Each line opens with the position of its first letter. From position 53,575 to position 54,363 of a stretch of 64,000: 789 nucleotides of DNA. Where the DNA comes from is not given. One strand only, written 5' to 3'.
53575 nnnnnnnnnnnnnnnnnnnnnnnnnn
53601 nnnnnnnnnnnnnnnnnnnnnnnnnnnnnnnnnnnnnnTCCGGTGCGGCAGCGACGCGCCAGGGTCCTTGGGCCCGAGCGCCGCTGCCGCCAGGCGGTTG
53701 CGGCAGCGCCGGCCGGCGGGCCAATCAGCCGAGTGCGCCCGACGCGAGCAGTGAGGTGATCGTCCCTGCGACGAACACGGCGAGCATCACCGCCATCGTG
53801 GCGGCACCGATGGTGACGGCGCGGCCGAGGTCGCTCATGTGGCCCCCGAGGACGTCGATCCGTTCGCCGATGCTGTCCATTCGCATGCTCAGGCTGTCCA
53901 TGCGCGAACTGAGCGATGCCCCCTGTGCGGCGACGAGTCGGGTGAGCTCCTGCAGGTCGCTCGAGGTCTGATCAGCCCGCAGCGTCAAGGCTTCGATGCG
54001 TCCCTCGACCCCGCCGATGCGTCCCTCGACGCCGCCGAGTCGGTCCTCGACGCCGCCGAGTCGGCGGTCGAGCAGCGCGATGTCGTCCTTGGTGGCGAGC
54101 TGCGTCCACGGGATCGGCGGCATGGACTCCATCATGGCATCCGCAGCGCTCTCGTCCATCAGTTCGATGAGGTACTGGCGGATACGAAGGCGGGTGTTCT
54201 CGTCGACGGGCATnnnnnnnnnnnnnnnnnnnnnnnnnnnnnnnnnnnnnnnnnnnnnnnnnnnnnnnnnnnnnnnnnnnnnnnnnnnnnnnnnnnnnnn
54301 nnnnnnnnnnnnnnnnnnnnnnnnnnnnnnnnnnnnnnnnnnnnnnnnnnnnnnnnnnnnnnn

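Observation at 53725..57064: Four paralogous tail-anchored coiled-coil genes interleaved with an integrase, each with its own copy of one upstream module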

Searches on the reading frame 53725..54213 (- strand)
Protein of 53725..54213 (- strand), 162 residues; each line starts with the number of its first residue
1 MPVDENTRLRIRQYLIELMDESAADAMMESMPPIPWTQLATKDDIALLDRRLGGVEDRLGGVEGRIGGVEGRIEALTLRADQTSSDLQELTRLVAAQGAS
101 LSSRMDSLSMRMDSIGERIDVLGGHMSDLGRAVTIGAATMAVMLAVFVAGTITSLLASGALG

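Call 4: search_protein_families(library=pfam, proteins=[window:53725-54213:-], max_evalue=1)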
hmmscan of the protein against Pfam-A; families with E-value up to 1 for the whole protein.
window:53725-54213:- (162 aa): 3 families
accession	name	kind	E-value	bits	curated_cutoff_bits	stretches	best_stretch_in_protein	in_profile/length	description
PF23991.1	DUF7310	-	4.6e-06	27.5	40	2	41-77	21-57/83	Coiled-coil region of unknown function (DUF7310)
PF12795.12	MscS_porin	-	0.048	13.7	34.4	1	37-110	86-170/238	Mechanosensitive ion channel porin domain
PF06825.17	HSBP1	-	0.077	13.3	28.6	1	106-129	23-46/51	Heat shock factor binding protein 1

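Call 10: find_homologous_proteins(query=window:53728-54213:-)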
Query window:53728-54213:- (162 aa): 57 proteins with E <= 0.001 among 432 candidates.
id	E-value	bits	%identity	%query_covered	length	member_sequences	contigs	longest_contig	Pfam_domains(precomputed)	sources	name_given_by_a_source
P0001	7.4e-93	326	100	100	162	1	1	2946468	PF23991.2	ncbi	ncbi:MAG: hypothetical protein R2707_14425 [Acidimicrobiales bacterium]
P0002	2.7e-60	221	70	100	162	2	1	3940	-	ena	-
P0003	4.1e-60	220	73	100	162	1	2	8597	PF23991.2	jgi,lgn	jgi:hypothetical protein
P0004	1.9e-58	215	72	100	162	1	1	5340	PF23991.2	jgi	jgi:hypothetical protein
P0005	5.2e-54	200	69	100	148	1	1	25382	-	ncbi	-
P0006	1.9e-53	198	70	100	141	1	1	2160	-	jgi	jgi:hypothetical protein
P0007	6.6e-52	193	65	100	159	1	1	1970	PF06825.18,PF17072.11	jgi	jgi:methyl-accepting chemotaxis protein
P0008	1.6e-50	189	58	100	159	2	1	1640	-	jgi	-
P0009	2.5e-49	185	49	100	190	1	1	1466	PF10805.15,PF23991.2,PF17072.11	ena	-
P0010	2.6e-49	185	67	96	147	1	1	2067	-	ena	-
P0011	8.0e-49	183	66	95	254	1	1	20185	-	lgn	-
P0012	4.2e-47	178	58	100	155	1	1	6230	-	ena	-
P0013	5.0e-47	178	58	100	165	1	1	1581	PF10805.15,PF23991.2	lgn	-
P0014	3.5e-46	175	53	100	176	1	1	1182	PF05531.18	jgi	jgi:outer membrane murein-binding lipoprotein Lpp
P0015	5.5e-46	174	61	100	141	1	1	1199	-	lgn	-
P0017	1.4e-45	173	56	100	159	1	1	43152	-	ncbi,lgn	-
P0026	1.2e-40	157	52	99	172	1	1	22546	PF10779.15,PF10805.15,PF23991.2,PF05531.18,PF19111.6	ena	-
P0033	2.4e-38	149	52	100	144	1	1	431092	PF10779.15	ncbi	ncbi:MAG: hypothetical protein RIB98_14685 [Acidimicrobiales bacterium]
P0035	8.2e-37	144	48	100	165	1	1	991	PF10779.15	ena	-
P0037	4.2e-34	136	47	99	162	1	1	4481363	PF01519.23,PF10779.15,PF23831.2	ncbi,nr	ncbi:MAG: hypothetical protein R8F63_00575 [Acidimicrobiales bacterium]|nr:hypothetical protein [Aci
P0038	2.9e-33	133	52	99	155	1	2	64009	-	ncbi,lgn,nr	ncbi:MAG: hypothetical protein DHS20C19_28410 [Acidimicrobiales bacterium]|nr:MAG: hypothetical prot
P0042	9.1e-27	112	49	84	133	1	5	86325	-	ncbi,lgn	-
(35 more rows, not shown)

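Call 11: find_encoding_contigs(protein=P0033, flank=10000, max_places=3)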
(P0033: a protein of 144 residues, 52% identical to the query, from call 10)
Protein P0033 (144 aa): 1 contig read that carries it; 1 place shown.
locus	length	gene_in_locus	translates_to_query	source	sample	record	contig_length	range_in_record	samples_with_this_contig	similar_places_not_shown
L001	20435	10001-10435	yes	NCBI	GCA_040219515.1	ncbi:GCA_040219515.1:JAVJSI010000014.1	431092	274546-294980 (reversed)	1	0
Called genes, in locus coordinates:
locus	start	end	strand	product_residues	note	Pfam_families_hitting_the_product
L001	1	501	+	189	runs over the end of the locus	PF21810:DUF6880 (faint)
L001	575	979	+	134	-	-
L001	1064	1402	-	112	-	PF08843:AbiEii (weak)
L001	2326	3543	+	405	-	PF02661:Fic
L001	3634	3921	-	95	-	-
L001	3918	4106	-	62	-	-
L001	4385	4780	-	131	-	PF01850:PIN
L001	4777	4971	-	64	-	PF09957:VapB_antitoxin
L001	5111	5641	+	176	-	PF01442:Apolipoprotein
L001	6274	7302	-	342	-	PF07885:Ion_trans_2, PF02254:TrkA_N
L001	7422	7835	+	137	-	-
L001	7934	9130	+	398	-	PF03441:FAD_binding_7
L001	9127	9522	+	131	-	PF10013:DUF2256, PF11625:DUF3253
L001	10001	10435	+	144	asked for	PF10779:XhlA (faint)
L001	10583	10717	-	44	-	-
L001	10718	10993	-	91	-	PF04226:Transgly_assoc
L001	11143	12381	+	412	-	PF03435:Sacchrp_dh_NADP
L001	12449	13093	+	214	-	PF00440:TetR_N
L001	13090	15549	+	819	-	PF01326:PPDK_N, PF27448:Rph_4th (weak), PF00391:PEP-utilizers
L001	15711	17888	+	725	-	PF00082:Peptidase_S8, PF00041:fn3, PF00395:SLH (weak)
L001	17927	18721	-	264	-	PF18761:Heliorhodopsin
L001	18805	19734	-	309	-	PF00248:Aldo_ket_red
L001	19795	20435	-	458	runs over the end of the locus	PF09995:MPAB_Lcp_cat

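Call 12: find_encoding_contigs(protein=P0037, flank=10000, max_places=3)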
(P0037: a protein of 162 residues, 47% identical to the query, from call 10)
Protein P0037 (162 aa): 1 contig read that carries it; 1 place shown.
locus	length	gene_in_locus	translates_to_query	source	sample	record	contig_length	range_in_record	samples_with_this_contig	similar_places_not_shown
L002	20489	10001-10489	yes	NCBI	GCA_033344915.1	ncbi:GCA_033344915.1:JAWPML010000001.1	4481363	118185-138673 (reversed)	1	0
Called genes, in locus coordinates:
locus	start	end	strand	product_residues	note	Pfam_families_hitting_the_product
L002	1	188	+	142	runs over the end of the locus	PF03852:Vsr, PF18741:MTES_1575 (faint)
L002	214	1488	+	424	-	PF02518:HATPase_c (faint), PF13589:HATPase_c_3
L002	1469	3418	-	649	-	PF00145:DNA_methylase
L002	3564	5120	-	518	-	PF01844:HNH (weak)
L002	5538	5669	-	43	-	-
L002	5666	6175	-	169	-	PF08843:AbiEii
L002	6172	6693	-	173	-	PF12844:HTH_19, PF13560:HTH_31, PF01381:HTH_3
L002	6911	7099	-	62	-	-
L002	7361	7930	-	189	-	PF06414:Zeta_toxin, PF13671:AAA_33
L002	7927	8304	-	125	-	PF11903:ParD_like (weak)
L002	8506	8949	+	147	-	-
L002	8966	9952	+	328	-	PF14659:Phage_int_SAM_3, PF00589:Phage_integrase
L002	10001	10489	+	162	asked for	PF01519:DUF16 (weak), PF23831:DUF7201 (weak), PF10779:XhlA (faint)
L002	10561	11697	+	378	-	PF10979:DUF2786, PF23771:DUF7168 (weak)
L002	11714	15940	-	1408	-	PF16697:Yop-YscD_cpl, PF00498:FHA, PF01580:FtsK_SpoIIIE, PF12846:AAA_10 (faint), PF13401:AAA_22 (faint)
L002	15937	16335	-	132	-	PF00498:FHA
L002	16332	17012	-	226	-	-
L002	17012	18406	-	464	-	-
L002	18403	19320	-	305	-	PF05257:CHAP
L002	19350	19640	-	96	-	PF06013:WXG100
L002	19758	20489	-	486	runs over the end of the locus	PF00069:Pkinase, PF07714:PK_Tyr_Ser-Thr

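Call 13: find_encoding_contigs(protein=P0017, flank=8000, max_places=2)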
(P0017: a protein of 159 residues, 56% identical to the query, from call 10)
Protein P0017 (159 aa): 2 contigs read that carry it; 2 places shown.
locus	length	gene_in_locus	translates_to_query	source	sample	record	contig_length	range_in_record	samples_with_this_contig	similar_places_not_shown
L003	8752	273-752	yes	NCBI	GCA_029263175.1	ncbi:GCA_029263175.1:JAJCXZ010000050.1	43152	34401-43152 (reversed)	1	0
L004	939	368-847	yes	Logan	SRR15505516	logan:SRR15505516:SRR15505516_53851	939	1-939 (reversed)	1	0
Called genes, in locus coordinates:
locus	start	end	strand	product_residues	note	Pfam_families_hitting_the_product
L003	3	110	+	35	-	?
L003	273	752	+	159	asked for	-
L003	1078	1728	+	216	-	PF00589:Phage_integrase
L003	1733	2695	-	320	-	PF08240:ADH_N, PF00107:ADH_zinc_N, PF13602:ADH_zinc_N_2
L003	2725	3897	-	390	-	-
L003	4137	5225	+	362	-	PF02720:DUF222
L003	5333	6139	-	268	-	PF01061:ABC2_membrane, PF12698:ABC2_membrane_3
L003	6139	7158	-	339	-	PF00005:ABC_tran, PF13304:AAA_21 (weak), PF13732:DrrA1-3_C (weak)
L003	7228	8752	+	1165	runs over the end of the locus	PF00486:Trans_reg_C, PF03704:BTAD, PF00211:Guanylate_cyc, PF13401:AAA_22 (faint), PF25872:HTH_77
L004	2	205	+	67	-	?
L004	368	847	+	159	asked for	-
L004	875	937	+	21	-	?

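Call 14: find_encoding_contigs(protein=P0038, flank=8000, max_places=2)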
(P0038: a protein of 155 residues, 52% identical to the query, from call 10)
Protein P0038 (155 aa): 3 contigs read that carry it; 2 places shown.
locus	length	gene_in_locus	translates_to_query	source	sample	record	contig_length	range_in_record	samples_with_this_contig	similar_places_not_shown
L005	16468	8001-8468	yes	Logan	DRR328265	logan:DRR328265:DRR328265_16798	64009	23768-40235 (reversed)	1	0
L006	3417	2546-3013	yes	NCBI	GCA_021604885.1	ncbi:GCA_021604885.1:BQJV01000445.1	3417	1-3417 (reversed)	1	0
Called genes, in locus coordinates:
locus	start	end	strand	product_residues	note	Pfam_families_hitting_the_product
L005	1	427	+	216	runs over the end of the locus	-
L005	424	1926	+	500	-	-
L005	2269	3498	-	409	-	PF13173:AAA_14, PF13635:DUF4143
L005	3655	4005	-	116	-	PF01934:HepT-like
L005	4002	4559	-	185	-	PF13560:HTH_31, PF01381:HTH_3, PF12844:HTH_19, PF01909:NTP_transf_2, PF18765:Polbeta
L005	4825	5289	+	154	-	-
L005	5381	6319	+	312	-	PF14659:Phage_int_SAM_3, PF00589:Phage_integrase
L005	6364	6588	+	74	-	-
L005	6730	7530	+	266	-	PF11412:DsbD_N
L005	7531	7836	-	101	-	-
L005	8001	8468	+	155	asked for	-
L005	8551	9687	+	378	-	PF10979:DUF2786, PF23771:DUF7168 (weak)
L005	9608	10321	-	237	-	PF08378:NERD (weak)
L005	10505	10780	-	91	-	PF04226:Transgly_assoc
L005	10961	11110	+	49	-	-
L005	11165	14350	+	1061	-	PF12705:PDDEXK_1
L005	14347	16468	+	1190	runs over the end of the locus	PF00580:UvrD-helicase, PF13245:AAA_19, PF13361:UvrD_C, PF13538:UvrD_C_2 (faint), PF12705:PDDEXK_1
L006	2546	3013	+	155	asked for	-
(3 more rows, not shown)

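Call 15: find_encoding_contigs(protein=P0042, flank=8000, max_places=3)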
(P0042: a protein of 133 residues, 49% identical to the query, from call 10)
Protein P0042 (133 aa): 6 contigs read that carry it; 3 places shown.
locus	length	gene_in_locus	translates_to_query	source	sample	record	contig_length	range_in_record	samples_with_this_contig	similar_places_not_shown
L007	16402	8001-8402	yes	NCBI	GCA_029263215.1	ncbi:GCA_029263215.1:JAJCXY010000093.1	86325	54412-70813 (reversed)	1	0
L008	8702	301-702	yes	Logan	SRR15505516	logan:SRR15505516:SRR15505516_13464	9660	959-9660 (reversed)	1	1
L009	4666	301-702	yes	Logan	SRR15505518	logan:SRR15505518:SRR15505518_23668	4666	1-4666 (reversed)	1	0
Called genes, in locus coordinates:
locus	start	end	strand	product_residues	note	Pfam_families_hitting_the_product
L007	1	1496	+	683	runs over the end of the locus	PF13576:Pentapeptide_3 (faint)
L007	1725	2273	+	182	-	-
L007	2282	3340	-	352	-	PF01507:PAPS_reduct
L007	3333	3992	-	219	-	-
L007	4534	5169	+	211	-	PF17278:DUF5343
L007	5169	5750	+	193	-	PF18725:HEPN_SAV2148, PF18731:HEPN_Swt1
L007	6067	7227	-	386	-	PF13191:AAA_16, PF13401:AAA_22 (weak)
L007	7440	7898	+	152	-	-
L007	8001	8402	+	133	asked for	-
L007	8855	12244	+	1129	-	-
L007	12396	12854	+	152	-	-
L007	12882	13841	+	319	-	PF14659:Phage_int_SAM_3 (weak), PF00589:Phage_integrase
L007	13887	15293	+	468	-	PF01425:Amidase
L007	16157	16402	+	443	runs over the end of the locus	PF00089:Trypsin, PF13365:Trypsin_2, PF00395:SLH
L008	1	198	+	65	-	?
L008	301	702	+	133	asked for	-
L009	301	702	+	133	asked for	-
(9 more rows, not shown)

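Call 19: find_related_loci(query=A2, collection=genome_contigs, flank=10000)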
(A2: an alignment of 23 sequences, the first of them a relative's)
Query A2 (162 aa) in genome_contigs; peptide patterns used: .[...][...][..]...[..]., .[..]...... (x = any residue, [..] = any of these).
107 stretches matched a pattern; 62 encode a relative of the query (tblastn E <= 1e-3); 62 distinct loci.
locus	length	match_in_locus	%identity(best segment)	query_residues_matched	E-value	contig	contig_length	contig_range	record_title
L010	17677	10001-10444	69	1-162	6e-65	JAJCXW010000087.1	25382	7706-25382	MAG: Acidimicrobiales bacterium isolate OFTM81 OFTM81_86, whole genome shotgun sequence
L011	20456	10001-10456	64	1-162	4e-60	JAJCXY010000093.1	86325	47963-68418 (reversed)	MAG: Acidimicrobiales bacterium isolate OFTM10 OFTM10_92, whole genome shotgun sequence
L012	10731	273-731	55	1-156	1e-49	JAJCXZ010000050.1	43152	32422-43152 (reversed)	MAG: Acidimicrobiales bacterium isolate OFTM337 OFTM337_49, whole genome shotgun sequence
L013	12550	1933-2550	49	1-162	2e-44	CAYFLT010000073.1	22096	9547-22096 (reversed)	MAG TPA_asm: uncultured Candidatus Microthrix sp. isolate ERP019367_co1_114 genome assembly, contig: NODE_2055_length_22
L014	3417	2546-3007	52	1-161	4e-42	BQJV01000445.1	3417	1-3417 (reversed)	MAG: Acidimicrobiales bacterium DHS20C19 DNA, sequence445, whole genome shotgun sequence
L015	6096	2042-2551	44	1-156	9e-36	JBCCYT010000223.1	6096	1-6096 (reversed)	MAG: Actinomycetota bacterium isolate P01_F01_bin.18 k141_1210459_length_6096_cov_53.9960, whole genome shotgun sequence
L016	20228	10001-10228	57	1-76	9e-25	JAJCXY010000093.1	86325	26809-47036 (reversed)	MAG: Acidimicrobiales bacterium isolate OFTM10 OFTM10_92, whole genome shotgun sequence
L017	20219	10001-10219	60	1-73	2e-24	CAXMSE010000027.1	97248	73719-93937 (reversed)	MAG: uncultured Gammaproteobacteria bacterium isolate 07C-BC-St07_bin.28.orig genome assembly, contig: k141_2367164, who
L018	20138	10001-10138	87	1-46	4e-23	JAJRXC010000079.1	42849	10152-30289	MAG: Actinomycetes bacterium isolate Dive96_bin3.113 k141_3755084, whole genome shotgun sequence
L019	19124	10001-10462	35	1-162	9e-23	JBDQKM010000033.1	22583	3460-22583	MAG: Acidimicrobiales bacterium isolate SFB_27D_19FebDec_coas_23 k141_2567049_length_22583_cov_62.0000, whole genome sho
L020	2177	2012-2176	71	1-55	6e-21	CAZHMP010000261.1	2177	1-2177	MAG TPA_asm: uncultured Acidimicrobiales bacterium isolate binchicken_co275_150 genome assembly, contig: NODE_129945_len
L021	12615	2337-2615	44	1-120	1e-20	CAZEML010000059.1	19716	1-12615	MAG TPA_asm: uncultured Candidatus Microthrix sp. isolate SRP135972_co1_54 genome assembly, contig: NODE_2896_length_197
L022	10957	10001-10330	40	1-112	3e-18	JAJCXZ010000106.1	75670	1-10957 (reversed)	MAG: Acidimicrobiales bacterium isolate OFTM337 OFTM337_105, whole genome shotgun sequence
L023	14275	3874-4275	34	1-157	8e-18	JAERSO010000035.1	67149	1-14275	MAG: Acidimicrobiaceae bacterium isolate BH8 c_000000003249, whole genome shotgun sequence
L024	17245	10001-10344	59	1-162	1e-17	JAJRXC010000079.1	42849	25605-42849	MAG: Actinomycetes bacterium isolate Dive96_bin3.113 k141_3755084, whole genome shotgun sequence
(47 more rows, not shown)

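Call 20: search_protein_families(library=pfam, alignment_id=A2, max_evalue=0.1)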
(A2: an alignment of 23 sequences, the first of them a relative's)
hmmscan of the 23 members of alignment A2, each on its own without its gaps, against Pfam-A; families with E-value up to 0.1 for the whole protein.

A. member 1, P0001 (162 aa): 3 families
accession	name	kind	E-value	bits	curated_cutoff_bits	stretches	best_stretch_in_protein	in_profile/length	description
PF23991.1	DUF7310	-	4.6e-06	27.5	40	1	41-77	21-57/83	Coiled-coil region of unknown function (DUF7310)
PF12795.12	MscS_porin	-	0.048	13.7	34.4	1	37-110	86-170/238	Mechanosensitive ion channel porin domain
PF06825.17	HSBP1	-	0.077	13.3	28.6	0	106-129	23-46/51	Heat shock factor binding protein 1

B. families by the number of members that match (of 23 scanned): 130 families (the first 25 are shown)
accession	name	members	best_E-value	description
PF23991.1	DUF7310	20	3.1e-09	Coiled-coil region of unknown function (DUF7310)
PF06825.17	HSBP1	13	5.1e-06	Heat shock factor binding protein 1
PF01519.22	DUF16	12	1.6e-06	Protein of unknown function DUF16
PF05531.17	NPV_P10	11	1.1e-05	Nucleopolyhedrovirus P10 protein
PF07889.17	DUF1664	10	0.00011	Protein of unknown function (DUF1664)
PF04513.17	Baculo_PEP_C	10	0.003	Baculovirus polyhedron envelope protein, PEP, C terminus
PF17072.10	Spike_torovirin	9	1.4e-05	Torovirinae spike glycoprotein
PF05377.16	FlaC_arch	8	8.8e-06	Flagella accessory protein C (FlaC)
PF10779.14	XhlA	8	1.3e-05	Haemolysin XhlA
PF19220.6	Rod_CreS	8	0.0008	Crescentin, rod domain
PF02601.20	Exonuc_VII_L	8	0.0011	Exonuclease VII, large subunit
PF04108.17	ATG17_like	7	2.4e-05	Autophagy protein ATG17-like domain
PF12795.12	MscS_porin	6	0.0016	Mechanosensitive ion channel porin domain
PF01442.23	Apolipoprotein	5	6e-08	Apolipoprotein A1/A4/E domain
PF19111.5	DUF5798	5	4.1e-05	Family of unknown function (DUF5798)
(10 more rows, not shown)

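Call 52: search_protein_families(library=ncbifam, proteins=[window:53725-54213:-], max_evalue=0.1)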
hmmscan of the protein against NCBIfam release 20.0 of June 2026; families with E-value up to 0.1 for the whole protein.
window:53725-54213:- (162 aa): 2 families
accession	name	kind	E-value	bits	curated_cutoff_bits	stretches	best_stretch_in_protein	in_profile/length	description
NF038218.1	IcmG_DotF_IVB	equivalog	0.02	14.6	200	0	24-92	119-187/266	type IVB secretion system protein IcmG/DotF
NF045487.1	ASRP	equivalog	0.038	12.6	300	1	48-121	353-433/593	archaea-specific SMC-related protein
